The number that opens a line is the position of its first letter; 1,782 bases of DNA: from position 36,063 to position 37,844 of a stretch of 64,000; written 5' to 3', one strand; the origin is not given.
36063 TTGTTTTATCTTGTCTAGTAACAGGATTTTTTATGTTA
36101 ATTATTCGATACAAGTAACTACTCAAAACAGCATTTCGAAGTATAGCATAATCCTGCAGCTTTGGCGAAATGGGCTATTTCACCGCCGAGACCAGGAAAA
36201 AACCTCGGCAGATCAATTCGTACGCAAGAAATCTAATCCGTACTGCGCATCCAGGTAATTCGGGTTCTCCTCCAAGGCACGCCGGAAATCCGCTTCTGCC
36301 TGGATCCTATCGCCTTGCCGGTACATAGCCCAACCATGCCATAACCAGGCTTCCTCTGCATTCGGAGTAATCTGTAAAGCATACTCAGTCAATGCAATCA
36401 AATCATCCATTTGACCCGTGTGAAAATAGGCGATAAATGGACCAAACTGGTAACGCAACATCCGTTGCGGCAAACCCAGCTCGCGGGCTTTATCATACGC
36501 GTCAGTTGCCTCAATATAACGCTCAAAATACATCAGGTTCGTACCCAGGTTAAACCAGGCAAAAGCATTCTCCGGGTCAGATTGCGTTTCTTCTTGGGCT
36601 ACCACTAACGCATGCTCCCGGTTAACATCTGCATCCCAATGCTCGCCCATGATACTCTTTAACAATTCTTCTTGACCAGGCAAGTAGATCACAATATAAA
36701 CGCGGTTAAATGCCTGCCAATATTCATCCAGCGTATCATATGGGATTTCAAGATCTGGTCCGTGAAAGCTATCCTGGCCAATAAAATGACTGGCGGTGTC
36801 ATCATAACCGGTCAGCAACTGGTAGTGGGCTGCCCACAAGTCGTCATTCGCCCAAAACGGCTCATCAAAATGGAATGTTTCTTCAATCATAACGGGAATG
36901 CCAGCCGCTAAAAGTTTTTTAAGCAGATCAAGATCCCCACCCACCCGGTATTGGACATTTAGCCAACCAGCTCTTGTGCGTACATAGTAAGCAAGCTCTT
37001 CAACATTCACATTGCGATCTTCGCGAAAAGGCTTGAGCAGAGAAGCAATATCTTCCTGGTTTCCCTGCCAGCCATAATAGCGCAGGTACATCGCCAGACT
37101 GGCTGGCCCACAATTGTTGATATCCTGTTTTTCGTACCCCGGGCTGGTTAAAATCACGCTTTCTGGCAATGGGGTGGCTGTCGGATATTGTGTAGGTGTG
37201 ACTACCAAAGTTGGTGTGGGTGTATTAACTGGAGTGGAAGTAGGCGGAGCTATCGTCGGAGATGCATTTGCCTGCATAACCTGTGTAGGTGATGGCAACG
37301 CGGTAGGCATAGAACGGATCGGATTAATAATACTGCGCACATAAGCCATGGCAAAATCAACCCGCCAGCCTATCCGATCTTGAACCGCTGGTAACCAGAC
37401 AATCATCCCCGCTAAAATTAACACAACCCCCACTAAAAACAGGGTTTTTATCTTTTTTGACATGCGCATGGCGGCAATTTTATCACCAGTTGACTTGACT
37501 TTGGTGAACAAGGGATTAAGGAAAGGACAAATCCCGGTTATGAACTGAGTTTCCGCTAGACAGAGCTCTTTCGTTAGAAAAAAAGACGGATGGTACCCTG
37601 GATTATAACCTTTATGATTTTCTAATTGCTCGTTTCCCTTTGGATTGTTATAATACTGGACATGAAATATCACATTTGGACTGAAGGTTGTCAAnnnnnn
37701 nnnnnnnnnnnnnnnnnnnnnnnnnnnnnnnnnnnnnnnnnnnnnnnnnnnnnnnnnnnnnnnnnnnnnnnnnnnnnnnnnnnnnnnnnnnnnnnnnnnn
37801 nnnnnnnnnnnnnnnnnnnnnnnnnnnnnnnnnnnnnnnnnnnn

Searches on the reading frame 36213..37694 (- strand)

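Call 24: search_protein_families(library=pfam, proteins=[window:36213-37694:-], max_evalue=0.0001)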
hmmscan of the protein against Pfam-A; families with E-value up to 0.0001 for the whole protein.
window:36213-37694:- (493 aa): 4 families
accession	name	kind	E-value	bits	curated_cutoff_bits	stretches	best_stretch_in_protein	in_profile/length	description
PF13529.12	Peptidase_C39_2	-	2.5e-12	48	24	1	188-309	6-142/143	Peptidase_C39 like family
PF07719.23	TPR_2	-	1.4e-09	37.7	27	0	448-480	2-34/34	Tetratricopeptide repeat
PF00515.34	TPR_1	-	3.7e-07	30.1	27.8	0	458-480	12-34/34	Tetratricopeptide repeat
PF23914.1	TPR_CcmH_CycH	-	2.7e-06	27.7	42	0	371-406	44-79/158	Cytochrome c-type biogenesis protein H TPR domain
